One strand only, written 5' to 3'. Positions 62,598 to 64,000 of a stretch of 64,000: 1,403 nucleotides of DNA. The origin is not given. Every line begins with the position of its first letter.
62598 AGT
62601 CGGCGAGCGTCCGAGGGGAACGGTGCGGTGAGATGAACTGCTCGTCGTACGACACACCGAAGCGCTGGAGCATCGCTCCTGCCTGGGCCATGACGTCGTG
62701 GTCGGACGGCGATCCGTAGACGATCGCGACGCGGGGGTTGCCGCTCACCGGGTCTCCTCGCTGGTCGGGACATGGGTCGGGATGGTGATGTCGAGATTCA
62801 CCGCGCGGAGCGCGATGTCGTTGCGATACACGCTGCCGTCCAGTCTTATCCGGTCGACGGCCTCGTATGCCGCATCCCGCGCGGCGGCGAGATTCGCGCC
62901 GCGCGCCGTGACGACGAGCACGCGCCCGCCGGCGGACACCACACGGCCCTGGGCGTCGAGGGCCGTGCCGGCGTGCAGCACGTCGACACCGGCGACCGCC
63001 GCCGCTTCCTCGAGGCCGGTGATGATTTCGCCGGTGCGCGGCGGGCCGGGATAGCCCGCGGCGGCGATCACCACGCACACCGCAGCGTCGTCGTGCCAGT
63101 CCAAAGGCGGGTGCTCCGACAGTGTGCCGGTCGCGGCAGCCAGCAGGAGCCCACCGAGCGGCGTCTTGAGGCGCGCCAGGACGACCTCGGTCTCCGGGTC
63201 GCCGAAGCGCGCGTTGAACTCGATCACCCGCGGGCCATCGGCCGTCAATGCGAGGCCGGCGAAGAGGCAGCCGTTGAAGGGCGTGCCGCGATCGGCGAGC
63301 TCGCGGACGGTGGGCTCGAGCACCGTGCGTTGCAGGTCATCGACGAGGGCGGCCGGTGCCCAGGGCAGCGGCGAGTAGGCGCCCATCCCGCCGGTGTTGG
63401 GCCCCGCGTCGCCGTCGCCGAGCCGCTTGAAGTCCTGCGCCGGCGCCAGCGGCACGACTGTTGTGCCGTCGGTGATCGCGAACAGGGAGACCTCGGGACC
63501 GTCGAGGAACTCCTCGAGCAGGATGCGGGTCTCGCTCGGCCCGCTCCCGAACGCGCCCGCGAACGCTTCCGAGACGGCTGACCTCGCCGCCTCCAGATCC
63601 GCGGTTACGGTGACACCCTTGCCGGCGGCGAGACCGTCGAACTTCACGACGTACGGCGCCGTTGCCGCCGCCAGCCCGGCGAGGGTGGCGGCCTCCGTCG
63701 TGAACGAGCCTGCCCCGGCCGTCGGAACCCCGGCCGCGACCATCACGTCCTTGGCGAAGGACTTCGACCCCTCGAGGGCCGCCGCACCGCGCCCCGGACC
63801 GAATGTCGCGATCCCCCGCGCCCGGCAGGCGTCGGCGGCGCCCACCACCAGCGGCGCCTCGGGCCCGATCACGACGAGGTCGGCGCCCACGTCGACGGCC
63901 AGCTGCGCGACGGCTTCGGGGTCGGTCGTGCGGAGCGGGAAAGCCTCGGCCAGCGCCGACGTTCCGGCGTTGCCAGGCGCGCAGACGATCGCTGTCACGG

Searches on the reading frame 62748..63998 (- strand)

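Call 64: search_protein_families(library=pfam, proteins=[window:62748-63998:-], max_evalue=0.001)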
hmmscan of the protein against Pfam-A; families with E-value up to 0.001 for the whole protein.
window:62748-63998:- (417 aa): 4 families
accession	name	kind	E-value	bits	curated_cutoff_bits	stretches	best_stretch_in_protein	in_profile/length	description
PF01071.24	GARS_A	-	2.1e-66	223.9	27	1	77-270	1-194/194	Phosphoribosylglycinamide synthetase, ATP-grasp (A) domain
PF02843.22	GARS_C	-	7.6e-29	100.3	34.8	1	306-397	1-91/92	Phosphoribosylglycinamide synthetase, C domain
PF02844.21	GARS_N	-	2.3e-18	67.2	29.5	1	2-76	26-100/100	Phosphoribosylglycinamide synthetase, N domain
PF18603.7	LAL_C2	-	0.0004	21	29.4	1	319-386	5-75/78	L-amino acid ligase C-terminal domain 2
